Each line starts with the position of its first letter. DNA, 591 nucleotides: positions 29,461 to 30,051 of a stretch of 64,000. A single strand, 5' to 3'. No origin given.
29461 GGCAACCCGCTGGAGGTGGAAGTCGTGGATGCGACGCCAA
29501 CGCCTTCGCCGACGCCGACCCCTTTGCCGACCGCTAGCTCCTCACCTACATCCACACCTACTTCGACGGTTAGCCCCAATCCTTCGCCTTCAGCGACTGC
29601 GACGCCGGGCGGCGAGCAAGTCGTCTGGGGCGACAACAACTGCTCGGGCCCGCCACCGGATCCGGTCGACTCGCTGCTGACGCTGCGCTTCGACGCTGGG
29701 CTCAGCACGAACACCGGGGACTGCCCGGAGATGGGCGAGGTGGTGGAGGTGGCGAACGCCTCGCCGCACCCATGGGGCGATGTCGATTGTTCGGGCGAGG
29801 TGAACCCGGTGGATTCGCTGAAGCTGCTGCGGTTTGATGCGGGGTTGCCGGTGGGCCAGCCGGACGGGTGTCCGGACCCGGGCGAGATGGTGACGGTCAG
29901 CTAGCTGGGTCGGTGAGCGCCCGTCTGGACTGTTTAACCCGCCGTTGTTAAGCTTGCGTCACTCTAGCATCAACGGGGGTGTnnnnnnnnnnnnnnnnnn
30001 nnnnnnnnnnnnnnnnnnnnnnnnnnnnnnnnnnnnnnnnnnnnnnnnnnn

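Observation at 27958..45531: Head-to-tail array of ten secreted modular proteins sharing one Cys-containing dockerin-like double-repeat module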

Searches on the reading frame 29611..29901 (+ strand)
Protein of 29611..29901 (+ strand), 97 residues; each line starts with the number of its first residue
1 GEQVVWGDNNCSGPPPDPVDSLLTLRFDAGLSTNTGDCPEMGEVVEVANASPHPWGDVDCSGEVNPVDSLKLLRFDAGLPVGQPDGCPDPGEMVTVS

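Call 3: search_protein_families(library=pfam, proteins=[window:29614-29901:+], max_evalue=1)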
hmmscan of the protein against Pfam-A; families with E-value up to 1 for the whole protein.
seq(96 aa): 0 families

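Call 4: search_protein_families(library=ncbifam, proteins=[window:29614-29901:+], max_evalue=1)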
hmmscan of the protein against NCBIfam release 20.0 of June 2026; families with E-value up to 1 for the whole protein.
seq(96 aa): 0 families

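Call 7: find_homologous_proteins(query=window:29611-29901:+)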
Query seq(97 aa) (97 aa): 140 proteins with E <= 0.001 among 142 candidates; the best 120 are listed.
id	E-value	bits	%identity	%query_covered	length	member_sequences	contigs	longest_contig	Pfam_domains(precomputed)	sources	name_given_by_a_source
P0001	5.2e-43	164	76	99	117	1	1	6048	-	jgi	jgi:hypothetical protein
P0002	7.1e-43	163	77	99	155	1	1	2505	-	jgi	jgi:hypothetical protein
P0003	9.8e-42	160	75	98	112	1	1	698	-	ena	-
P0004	2.0e-40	156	76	100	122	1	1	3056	-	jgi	-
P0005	7.2e-40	154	73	99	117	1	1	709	-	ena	-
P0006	4.8e-39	151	73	99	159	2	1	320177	-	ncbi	ncbi:MAG: hypothetical protein WD472_05795 [Dehalococcoidia bacterium]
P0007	1.8e-38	149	73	99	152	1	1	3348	-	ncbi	-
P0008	1.8e-38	149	74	96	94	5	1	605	-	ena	-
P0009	5.0e-38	148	73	99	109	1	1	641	-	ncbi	-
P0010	5.3e-38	148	72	97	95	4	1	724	-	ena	-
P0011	5.7e-38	148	75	95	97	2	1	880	-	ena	-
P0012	5.7e-38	148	71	99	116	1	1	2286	-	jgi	jgi:hypothetical protein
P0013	7.7e-38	147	76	94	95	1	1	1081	-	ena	-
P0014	1.3e-37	146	70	100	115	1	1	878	-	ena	-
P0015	1.7e-37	146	73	96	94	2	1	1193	-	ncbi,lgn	-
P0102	1.8e-20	91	52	88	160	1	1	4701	PF00404.25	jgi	jgi:hypothetical protein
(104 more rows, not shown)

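Call 8: search_solved_structures(query=window:29611-29901:+, max_evalue=10, show_alignments=3)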
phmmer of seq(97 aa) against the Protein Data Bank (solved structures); distinct sequences matched with E-value up to 10: 5.
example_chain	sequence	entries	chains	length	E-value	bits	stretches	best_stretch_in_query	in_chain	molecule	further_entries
5n5p_B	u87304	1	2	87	0.28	15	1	50-72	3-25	Putative cellulosomal scaffoldin protein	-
4uoi_A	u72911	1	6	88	0.58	13.9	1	25-63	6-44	GENOME POLYPROTEIN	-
7odk_AAA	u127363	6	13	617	1.5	12.6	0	49-73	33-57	Receptor-like protein kinase HSL1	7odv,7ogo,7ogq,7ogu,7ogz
5ixo_A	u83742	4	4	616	1.7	12.5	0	2-41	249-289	Receptor-like protein kinase 5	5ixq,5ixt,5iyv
5gqr_K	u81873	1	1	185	7.2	10.4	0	8-40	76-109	Somatic embryogenesis receptor kinase 2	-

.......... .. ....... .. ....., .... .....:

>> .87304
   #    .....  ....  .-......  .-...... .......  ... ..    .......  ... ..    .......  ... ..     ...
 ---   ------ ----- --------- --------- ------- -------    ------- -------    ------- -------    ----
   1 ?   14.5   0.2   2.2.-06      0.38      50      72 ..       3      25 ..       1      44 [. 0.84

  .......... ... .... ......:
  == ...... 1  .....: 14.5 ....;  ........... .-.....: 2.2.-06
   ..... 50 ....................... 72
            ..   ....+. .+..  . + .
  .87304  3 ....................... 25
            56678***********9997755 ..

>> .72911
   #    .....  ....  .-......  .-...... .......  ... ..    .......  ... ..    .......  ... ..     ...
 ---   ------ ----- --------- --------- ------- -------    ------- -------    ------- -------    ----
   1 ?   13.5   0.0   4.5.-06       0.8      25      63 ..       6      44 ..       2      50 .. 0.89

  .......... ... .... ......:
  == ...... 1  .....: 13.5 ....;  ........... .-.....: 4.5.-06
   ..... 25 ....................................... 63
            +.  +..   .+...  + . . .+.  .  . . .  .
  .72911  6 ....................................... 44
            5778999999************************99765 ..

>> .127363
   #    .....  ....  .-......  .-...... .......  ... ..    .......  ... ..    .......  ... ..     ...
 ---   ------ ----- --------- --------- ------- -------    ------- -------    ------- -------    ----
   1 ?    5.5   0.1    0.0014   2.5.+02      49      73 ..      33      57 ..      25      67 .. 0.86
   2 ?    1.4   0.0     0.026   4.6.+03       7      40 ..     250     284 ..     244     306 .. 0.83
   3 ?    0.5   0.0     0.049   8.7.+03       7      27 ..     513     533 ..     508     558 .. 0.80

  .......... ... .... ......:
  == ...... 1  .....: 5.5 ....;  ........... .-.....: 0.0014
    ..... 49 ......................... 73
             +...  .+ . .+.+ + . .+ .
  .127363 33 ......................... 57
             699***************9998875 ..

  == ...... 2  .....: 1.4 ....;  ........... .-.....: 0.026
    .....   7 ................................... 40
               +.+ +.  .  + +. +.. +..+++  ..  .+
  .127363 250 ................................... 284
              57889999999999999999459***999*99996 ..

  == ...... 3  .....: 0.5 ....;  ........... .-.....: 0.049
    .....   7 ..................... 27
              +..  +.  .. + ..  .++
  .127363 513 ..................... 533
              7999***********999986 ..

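Call 10: search_solved_structures(query=A1, max_evalue=10, show_alignments=4)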
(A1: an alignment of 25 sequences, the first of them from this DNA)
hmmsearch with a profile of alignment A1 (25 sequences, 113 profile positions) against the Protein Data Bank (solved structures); distinct sequences matched with E-value up to 10: 6.
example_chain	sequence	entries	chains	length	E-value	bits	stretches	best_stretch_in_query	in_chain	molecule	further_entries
5m2s_B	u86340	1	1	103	0.048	17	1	15-86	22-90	Doc8: Type I dockerin repeat domain from family 9 glycoside hydrolase WP_009982745[Ruminoc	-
5n5p_B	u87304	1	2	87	0.23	14.8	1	64-84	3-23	Putative cellulosomal scaffoldin protein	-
8x39_A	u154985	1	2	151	1.2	12.5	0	65-84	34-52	Serine protease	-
8x3a_A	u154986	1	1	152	1.2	12.4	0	65-84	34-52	Serine protease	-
2ccl_B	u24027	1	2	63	1.3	12.3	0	65-89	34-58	ENDO-1,4-BETA-XYLANASE Y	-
1daq_A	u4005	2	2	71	1.4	12.2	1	65-89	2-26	ENDOGLUCANASE SS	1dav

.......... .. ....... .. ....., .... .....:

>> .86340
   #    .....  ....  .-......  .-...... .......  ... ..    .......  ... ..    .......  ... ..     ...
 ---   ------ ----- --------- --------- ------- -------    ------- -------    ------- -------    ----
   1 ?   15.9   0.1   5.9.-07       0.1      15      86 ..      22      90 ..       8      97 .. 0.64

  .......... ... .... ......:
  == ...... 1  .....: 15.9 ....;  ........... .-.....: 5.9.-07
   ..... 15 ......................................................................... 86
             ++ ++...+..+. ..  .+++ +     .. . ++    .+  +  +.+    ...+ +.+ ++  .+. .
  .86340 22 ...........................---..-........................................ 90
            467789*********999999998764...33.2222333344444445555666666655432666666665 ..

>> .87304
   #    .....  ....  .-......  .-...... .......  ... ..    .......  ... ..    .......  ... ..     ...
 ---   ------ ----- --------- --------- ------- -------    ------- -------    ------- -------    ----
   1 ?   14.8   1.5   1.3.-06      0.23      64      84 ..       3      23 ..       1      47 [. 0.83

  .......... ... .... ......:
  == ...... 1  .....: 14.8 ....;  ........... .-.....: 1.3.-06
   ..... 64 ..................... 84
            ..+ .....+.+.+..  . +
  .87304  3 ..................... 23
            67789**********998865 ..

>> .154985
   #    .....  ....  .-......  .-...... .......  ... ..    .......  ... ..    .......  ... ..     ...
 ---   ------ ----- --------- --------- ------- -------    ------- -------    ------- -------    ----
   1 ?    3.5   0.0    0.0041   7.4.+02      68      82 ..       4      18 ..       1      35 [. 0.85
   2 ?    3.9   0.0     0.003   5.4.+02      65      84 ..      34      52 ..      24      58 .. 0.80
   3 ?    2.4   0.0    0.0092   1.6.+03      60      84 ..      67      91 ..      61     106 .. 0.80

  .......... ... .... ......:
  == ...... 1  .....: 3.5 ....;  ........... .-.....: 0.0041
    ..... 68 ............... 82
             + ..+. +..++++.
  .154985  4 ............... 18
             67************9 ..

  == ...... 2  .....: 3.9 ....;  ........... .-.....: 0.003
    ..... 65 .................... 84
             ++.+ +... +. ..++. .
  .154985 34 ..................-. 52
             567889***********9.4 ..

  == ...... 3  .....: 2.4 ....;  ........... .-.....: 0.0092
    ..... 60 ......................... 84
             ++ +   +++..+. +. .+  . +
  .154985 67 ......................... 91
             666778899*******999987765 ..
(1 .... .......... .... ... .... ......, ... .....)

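Call 19: search_protein_families(library=pfam, proteins=[P0102], max_evalue=1)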
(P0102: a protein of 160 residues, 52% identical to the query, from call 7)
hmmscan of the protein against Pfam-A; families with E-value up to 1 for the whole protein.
P0102 (160 aa): 1 family
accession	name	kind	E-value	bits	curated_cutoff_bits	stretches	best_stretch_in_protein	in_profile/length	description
PF00404.24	Dockerin_1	-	5.9e-07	30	22.9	1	41-92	1-50/57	Dockerin type I domain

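Call 20: predict_structure(alignment_id=A1)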
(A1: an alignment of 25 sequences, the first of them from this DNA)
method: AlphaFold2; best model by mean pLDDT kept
length: 97 residues; sequences in the alignment: 25
mean_pLDDT: 96.4   pTM: 0.86
mean pLDDT of the five models: 96.4, 96.1, 95.8, 95.8, 95.7
residues with pLDDT >= 90: 92; 70-90: 5; 50-70: 0; < 50: 0
segments of 3 or more residues with pLDDT < 50: none
pLDDT, mean of each block of 10 residues (from residue 1): 96 96 98 97 93 96 98 98 96 96
secondary structure, 60 per line:
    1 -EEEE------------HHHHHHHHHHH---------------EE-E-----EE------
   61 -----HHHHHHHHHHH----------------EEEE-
elements in order: E2-5 H18-28 H66-76 E93-96

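Call 23: fold_search(model_id=the predicted structure, library=pdb)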
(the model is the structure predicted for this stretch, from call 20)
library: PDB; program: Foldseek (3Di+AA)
matches with E <= 10: 35; with E <= 0.001: 0
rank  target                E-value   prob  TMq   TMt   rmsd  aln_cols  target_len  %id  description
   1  4uyq_B                1.4e-01  0.99  0.55  0.72   1.9        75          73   17  High resolution structure of the third cohesin ScaC in complex with the ScaB dockerin with a mutation in the C-termina (released 2015-04-15)
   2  8ajy_B                1.5e-01  0.87  0.46  0.53   4.4        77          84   19  Ruminococcus flavefaciens Cohesin-Dockerin structure: dockerin from ScaH adaptor scaffoldin in complex with the cohesi (released 2022-11-02)
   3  4uyp_B                1.8e-01  0.96  0.51  0.66   3.7        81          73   17  High resolution structure of the third cohesin ScaC in complex with the ScaB dockerin with a mutation in the N-termina (released 2015-04-15)
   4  5m2s_B                2.1e-01  0.63  0.44  0.53   5.8        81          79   15  R. flavefaciens' third ScaB cohesin in complex with a group 1 dockerin (released 2017-07-05)
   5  5m2o_B                2.4e-01  0.69  0.48  0.61   7.3        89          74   21  R. flavefaciens' third ScaB cohesin in complex with a group 1 dockerin (released 2017-07-05)
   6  6kgf_D                2.7e-01  0.92  0.51  0.76   2.4        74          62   19  Crystal structure of CaDoc0917(R16D)-CaCohA2 complex at pH 8.2 (released 2020-07-08)
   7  4dh2_B                3.1e-01  0.92  0.53  0.69   2.2        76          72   22  Crystal structure of Coh-OlpC(Cthe_0452)-Doc435(Cthe_0435) complex: A novel type I Cohesin-Dockerin complex from Clost (released 2012-11-28)
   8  4dh2_D                3.5e-01  0.91  0.53  0.71   2.0        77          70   23  Crystal structure of Coh-OlpC(Cthe_0452)-Doc435(Cthe_0435) complex: A novel type I Cohesin-Dockerin complex from Clost (released 2012-11-28)
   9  8x39_B                5.0e-01  0.82  0.51  0.37   3.1        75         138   16  Crystal structure of cellulosomal double-dockerin module of Clo1313_0689 from Clostridium thermocellum (released 2024-04-03)
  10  3ul4_B                6.1e-01  0.82  0.54  0.80   3.2        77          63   25  Crystal structure of Coh-OlpA(Cthe_3080)-Doc918(Cthe_0918) complex: A novel type I Cohesin-Dockerin complex from Clost (released 2012-11-28)
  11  8x39_A                6.1e-01  0.77  0.51  0.37   3.0        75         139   16  Crystal structure of cellulosomal double-dockerin module of Clo1313_0689 from Clostridium thermocellum (released 2024-04-03)
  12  6kgf_B                6.5e-01  0.77  0.51  0.77   3.1        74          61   20  Crystal structure of CaDoc0917(R16D)-CaCohA2 complex at pH 8.2 (released 2020-07-08)
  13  4fl4_D                6.5e-01  0.69  0.48  0.67   2.7        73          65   23  Scaffoldin conformation and dynamics revealed by a ternary complex from the Clostridium thermocellum cellulosome (released 2012-06-27)
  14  2vn5_D                7.4e-01  0.63  0.47  0.78   4.0        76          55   22  The Clostridium cellulolyticum dockerin displays a dual binding mode for its cohesin partner (released 2008-05-20)
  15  6kge_B                7.9e-01  0.72  0.51  0.79   3.2        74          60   20  Crystal structure of CaDoc0917(R16D)-CaCohA2 complex at pH 5.5 (released 2020-07-08)
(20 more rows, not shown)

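Call 26: find_related_loci(query=A1, collection=genome_contigs, flank=10000)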
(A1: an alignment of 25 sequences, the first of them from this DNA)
Query A1 (97 aa) in genome_contigs; peptide patterns used: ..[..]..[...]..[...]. (x = any residue, [..] = any of these).
57 stretches matched a pattern; 53 encode a relative of the query (tblastn E <= 1e-3); 48 distinct loci.
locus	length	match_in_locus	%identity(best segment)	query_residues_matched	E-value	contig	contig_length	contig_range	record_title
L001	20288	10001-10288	76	1-97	3e-45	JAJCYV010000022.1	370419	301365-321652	MAG: Chloroflexota bacterium isolate OFTM284 OFTM284_21, whole genome shotgun sequence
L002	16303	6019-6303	73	1-96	2e-42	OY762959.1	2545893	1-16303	MAG: Dehalococcoidia bacterium isolate a8fc5444-7059-4be1-bdcb-92646be6befe genome assembly, chromosome: 1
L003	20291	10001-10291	73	1-97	3e-42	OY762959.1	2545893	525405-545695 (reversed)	MAG: Dehalococcoidia bacterium isolate a8fc5444-7059-4be1-bdcb-92646be6befe genome assembly, chromosome: 1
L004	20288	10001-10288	70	1-96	1e-41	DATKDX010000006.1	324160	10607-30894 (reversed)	MAG TPA_asm: Dehalococcoidia bacterium isolate SMAG_U14484 k141_2918869, whole genome shotgun sequence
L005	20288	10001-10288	71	1-97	1e-41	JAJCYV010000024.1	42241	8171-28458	MAG: Chloroflexota bacterium isolate OFTM284 OFTM284_23, whole genome shotgun sequence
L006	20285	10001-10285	72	1-96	6e-41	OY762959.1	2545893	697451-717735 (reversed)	MAG: Dehalococcoidia bacterium isolate a8fc5444-7059-4be1-bdcb-92646be6befe genome assembly, chromosome: 1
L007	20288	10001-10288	73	1-96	1e-40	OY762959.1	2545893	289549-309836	MAG: Dehalococcoidia bacterium isolate a8fc5444-7059-4be1-bdcb-92646be6befe genome assembly, chromosome: 1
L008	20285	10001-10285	70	1-96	7e-41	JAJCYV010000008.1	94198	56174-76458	MAG: Chloroflexota bacterium isolate OFTM284 OFTM284_7, whole genome shotgun sequence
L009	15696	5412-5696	72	1-96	3e-40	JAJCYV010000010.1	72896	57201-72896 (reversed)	MAG: Chloroflexota bacterium isolate OFTM284 OFTM284_9, whole genome shotgun sequence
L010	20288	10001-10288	70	1-97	5e-40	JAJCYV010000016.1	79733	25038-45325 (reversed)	MAG: Chloroflexota bacterium isolate OFTM284 OFTM284_15, whole genome shotgun sequence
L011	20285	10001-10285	70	3-97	5e-39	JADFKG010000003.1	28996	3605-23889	MAG: Chloroflexota bacterium isolate B46T1L10 B46T1L10_NODE1953, whole genome shotgun sequence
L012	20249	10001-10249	77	5-88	1e-38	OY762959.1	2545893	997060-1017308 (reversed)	MAG: Dehalococcoidia bacterium isolate a8fc5444-7059-4be1-bdcb-92646be6befe genome assembly, chromosome: 1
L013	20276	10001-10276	70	4-96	3e-38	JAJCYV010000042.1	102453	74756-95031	MAG: Chloroflexota bacterium isolate OFTM284 OFTM284_41, whole genome shotgun sequence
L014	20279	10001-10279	70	3-96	9e-38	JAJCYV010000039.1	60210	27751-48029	MAG: Chloroflexota bacterium isolate OFTM284 OFTM284_38, whole genome shotgun sequence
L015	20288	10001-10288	65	1-97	1e-37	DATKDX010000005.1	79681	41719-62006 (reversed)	MAG TPA_asm: Dehalococcoidia bacterium isolate SMAG_U14484 k141_3695563, whole genome shotgun sequence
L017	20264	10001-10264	77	6-97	1e-37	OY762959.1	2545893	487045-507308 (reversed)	MAG: Dehalococcoidia bacterium isolate a8fc5444-7059-4be1-bdcb-92646be6befe genome assembly, chromosome: 1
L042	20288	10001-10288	52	1-97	2e-22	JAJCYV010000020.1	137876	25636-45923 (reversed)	MAG: Chloroflexota bacterium isolate OFTM284 OFTM284_19, whole genome shotgun sequence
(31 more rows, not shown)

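Call 36: search_protein_representatives(alignment_id=A1)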
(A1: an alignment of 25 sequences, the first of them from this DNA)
Query: 25 sequences, 113 profile positions. Proteins with E-value up to 0.001 (for the whole library): 3604; up to 1e-10: 1389; up to 1e-30: 179. The best 150 are listed.
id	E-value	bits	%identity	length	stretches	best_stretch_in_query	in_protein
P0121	1.6e-46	173.1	-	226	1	6-111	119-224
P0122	1.9e-46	173.0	-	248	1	6-111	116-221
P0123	4.8e-46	171.6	-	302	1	3-110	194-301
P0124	5.2e-46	171.5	-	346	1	4-112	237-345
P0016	8.2e-46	170.9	-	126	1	9-111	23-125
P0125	1.9e-45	169.7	-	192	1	7-111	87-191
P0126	4.8e-45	168.4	-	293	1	9-110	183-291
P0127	6.7e-45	168.0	-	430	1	7-111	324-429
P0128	8.0e-45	167.7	-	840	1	5-111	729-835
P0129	9.6e-45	167.4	-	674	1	7-111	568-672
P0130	1.2e-44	167.1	-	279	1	8-110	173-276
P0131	1.4e-44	166.9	-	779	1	8-112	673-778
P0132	1.7e-44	166.7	-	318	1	4-111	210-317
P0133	2.5e-44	166.1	-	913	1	8-110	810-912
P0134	4.9e-44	165.2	-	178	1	11-111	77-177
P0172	1.7e-41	157.0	-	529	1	8-111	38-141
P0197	2.6e-39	149.9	-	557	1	19-110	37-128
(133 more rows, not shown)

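Call 54: search_protein_families(library=pfam, alignment_id=A4, max_evalue=0.001)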
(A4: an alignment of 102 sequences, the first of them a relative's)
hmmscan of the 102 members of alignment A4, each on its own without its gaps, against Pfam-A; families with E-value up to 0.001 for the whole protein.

A. member 1, P0123 (302 aa): 0 families

B. families by the number of members that match (of 102 scanned): 49 families (the first 25 are shown)
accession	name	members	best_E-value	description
PF13229.12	Beta_helix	18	3.6e-41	Right handed beta helix region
PF05048.19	NosD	12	3.6e-19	Periplasmic copper-binding protein (NosD)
PF07676.18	PD40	8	8.1e-38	WD40-like Beta Propeller Repeat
PF00930.27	DPPIV_N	5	2.3e-15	Dipeptidyl peptidase IV (DPP IV) N-terminal region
PF17164.10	DUF5122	2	1.6e-79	Domain of unknown function (DUF5122) beta-propeller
PF00082.27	Peptidase_S8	2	8.3e-43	Subtilase family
PF24514.1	SpaA_4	2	4.7e-16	Prealbumin-like fold domain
PF17210.9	SdrD_B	2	3.6e-15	SdrD B-like domain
PF02415.23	Chlam_PMP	2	4.1e-10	Chlamydia polymorphic membrane protein (Chlamydia_PMP) repeat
PF25174.1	Beta-prop_THOC3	2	6.4e-08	THOC3 beta-propeller domain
PF01483.27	P_proprotein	2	3e-07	Proprotein convertase P-domain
PF01436.27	NHL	2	7.2e-07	NHL repeat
PF00963.24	Cohesin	2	4.3e-06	Cohesin domain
PF14583.12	Pectate_lyase22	2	3.5e-05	Oligogalacturonate lyase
PF13583.11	Reprolysin_4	2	5e-05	Metallo-peptidase family M12B Reprolysin-like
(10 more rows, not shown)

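Call 55: search_protein_families(library=ncbifam, proteins=[P0102], max_evalue=10)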
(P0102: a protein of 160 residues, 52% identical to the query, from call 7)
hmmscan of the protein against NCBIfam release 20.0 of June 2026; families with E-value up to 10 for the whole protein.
P0102 (160 aa): 1 family
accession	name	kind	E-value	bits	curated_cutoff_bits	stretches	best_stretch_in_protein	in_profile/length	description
NF049990.1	CellobisidaseCelK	equivalog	0.0051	15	1700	1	37-96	825-880/889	cellulose 1,4-beta-cellobiosidase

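Call 65: search_protein_families(library=pfam, proteins=[L004:11990-12520:+], max_evalue=10)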
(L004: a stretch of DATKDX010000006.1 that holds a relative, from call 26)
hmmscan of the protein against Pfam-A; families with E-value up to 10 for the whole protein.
L004:11990-12520:+ (177 aa): 0 families

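Call 81: search_protein_families(library=pfam, proteins=[L042:4067-8530:+, L002:1303-4560:+], max_evalue=0.001)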
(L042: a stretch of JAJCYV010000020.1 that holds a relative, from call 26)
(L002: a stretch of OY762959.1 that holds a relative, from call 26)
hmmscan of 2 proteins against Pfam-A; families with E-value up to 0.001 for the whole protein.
L042:4067-8530:+ (1488 aa): 0 families

L002:1303-4560:+ (1086 aa): 0 families
